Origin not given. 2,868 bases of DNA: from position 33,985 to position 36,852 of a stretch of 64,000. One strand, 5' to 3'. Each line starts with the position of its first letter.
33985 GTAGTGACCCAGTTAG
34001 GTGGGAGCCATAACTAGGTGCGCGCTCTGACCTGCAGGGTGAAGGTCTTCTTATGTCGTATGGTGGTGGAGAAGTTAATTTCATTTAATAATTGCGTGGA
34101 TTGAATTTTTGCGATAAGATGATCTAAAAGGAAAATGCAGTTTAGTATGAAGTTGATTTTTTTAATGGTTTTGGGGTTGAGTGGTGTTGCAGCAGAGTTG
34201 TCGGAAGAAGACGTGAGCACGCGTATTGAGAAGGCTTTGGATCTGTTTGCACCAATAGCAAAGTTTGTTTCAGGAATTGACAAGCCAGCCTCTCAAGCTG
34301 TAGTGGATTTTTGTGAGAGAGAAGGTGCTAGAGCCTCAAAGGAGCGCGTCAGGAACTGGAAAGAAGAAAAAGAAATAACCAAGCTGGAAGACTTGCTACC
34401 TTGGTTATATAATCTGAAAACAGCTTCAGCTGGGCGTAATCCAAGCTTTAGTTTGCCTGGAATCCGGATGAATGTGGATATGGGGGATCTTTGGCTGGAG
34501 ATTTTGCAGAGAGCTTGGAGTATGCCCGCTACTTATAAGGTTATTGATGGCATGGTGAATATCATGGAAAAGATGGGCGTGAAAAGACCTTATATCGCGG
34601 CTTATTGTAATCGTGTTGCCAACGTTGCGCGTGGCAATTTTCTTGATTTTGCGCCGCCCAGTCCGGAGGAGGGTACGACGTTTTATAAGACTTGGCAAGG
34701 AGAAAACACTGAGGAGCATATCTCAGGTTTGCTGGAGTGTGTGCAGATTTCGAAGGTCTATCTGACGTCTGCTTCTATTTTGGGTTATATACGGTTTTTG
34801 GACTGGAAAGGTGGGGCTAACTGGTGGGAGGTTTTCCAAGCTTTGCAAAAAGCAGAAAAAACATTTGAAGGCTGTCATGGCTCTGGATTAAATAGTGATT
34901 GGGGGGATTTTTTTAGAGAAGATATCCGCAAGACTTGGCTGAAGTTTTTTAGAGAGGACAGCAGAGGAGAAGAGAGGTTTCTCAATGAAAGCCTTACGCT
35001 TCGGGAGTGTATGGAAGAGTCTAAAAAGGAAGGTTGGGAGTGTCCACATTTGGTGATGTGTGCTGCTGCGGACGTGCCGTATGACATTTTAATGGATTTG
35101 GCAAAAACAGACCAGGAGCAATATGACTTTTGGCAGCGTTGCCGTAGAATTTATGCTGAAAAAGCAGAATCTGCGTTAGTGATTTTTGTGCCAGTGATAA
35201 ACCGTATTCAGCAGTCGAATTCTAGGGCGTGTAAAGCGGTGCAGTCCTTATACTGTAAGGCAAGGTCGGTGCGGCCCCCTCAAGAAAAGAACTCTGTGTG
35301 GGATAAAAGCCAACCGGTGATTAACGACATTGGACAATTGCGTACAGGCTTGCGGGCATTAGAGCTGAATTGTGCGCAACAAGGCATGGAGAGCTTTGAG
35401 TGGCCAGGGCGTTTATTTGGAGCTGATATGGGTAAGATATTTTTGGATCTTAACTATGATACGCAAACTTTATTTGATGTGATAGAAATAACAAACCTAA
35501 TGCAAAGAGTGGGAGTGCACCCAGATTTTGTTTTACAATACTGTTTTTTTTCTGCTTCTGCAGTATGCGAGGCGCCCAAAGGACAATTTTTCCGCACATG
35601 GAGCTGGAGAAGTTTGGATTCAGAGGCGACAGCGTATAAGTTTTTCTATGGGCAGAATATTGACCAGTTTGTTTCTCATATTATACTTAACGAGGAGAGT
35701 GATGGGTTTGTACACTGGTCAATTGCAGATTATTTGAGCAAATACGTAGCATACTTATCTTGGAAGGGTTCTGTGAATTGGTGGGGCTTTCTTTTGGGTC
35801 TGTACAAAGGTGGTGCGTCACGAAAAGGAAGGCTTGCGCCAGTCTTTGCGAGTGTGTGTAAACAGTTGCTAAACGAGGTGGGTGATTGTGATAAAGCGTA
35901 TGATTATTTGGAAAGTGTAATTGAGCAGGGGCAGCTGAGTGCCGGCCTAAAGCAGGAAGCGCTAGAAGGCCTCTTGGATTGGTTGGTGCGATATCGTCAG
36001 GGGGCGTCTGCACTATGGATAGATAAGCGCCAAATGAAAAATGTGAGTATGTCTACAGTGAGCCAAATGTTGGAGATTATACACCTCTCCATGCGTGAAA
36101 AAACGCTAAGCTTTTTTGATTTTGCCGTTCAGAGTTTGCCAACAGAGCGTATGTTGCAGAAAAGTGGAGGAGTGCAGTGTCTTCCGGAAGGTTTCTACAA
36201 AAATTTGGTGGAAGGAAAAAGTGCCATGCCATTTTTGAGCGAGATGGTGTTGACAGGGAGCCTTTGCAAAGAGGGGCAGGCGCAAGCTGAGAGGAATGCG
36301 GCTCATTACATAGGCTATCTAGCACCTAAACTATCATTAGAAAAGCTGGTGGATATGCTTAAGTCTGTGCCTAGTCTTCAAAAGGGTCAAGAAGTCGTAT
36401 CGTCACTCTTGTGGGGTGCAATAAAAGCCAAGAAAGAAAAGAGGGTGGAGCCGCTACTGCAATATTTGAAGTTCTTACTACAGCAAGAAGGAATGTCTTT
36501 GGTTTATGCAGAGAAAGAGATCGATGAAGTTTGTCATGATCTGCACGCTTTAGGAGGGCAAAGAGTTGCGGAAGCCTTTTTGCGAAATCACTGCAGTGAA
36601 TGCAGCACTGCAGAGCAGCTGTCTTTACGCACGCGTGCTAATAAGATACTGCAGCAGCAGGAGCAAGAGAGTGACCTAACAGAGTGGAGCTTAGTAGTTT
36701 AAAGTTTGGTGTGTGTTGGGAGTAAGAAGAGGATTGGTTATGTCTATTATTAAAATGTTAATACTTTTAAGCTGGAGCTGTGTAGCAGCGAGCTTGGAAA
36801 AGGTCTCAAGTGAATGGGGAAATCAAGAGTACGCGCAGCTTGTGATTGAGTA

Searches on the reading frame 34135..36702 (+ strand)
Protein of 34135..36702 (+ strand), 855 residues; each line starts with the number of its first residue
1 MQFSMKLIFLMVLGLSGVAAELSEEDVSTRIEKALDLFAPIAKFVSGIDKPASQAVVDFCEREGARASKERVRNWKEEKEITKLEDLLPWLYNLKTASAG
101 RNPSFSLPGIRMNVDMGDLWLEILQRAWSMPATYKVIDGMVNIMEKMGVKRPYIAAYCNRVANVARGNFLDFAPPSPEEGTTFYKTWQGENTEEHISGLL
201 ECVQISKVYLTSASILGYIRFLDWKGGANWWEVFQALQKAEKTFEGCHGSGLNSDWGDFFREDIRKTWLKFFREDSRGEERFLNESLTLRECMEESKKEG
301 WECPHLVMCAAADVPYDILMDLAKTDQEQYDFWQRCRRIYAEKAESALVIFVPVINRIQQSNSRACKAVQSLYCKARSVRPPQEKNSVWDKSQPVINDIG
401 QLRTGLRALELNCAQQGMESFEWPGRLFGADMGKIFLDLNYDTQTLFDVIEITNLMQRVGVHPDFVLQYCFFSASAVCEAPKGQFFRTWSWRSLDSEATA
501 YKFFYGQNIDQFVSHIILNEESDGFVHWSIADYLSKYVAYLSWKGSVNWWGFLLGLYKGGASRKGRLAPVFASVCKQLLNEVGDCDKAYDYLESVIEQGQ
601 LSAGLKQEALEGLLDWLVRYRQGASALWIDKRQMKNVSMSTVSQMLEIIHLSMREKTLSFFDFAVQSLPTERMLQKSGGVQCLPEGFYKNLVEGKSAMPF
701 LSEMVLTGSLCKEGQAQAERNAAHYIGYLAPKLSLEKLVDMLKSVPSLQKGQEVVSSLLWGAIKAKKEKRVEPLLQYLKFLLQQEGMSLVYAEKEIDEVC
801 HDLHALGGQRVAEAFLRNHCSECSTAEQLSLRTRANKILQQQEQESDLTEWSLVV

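Call 6: search_protein_families(library=pfam, proteins=[window:34135-36702:+], max_evalue=0.01)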
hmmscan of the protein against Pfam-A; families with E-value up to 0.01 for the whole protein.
window:34135-36702:+ (855 aa): 0 families

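Call 11: search_protein_families(library=ncbifam, proteins=[window:34135-36702:+], max_evalue=0.01)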
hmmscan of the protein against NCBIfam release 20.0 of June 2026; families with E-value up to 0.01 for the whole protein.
window:34135-36702:+ (855 aa): 0 families

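Call 15: list_cluster_members(proteins=[P0001, window:34135-36702:+, window:18341-20437:+, window:45007-47283:-, window:47436-48362:+])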
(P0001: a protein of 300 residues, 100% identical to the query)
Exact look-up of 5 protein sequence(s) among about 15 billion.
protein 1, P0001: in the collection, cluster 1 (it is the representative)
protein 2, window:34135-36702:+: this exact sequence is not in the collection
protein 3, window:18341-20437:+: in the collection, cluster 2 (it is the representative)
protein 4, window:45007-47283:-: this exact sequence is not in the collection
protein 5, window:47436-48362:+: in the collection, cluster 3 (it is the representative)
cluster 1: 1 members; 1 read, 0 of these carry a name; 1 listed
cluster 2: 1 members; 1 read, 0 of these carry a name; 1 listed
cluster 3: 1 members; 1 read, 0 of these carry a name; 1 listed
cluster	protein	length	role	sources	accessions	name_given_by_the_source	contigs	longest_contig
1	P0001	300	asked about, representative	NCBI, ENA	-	-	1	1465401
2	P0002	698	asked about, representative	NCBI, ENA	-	-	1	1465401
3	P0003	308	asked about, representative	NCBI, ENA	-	-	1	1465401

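Call 18: find_related_loci(query=A1, collection=genome_contigs, flank=3000)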
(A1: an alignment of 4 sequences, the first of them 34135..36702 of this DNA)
Query A1 (855 aa) in genome_contigs; peptide patterns used: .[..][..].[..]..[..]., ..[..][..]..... (x = any residue, [..] = any of these).
85 stretches matched a pattern, but none encodes a relative of the query by tblastn (E <= 1e-3).

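Call 28: search_dna_similar(query=window:34135-36702:+, collection=plasmids, mode=protein, max_evalue=0.001, max_rows=10)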
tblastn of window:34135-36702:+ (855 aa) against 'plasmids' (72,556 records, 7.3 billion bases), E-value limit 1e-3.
No match.

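Call 58: find_related_loci(query=A1, collection=metagenome_contigs, flank=5000)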
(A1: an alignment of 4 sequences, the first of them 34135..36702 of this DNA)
Query A1 (855 aa) in metagenome_contigs; peptide patterns used: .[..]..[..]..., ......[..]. (x = any residue, [..] = any of these).
270 stretches matched a pattern, but none encodes a relative of the query by tblastn (E <= 1e-3).
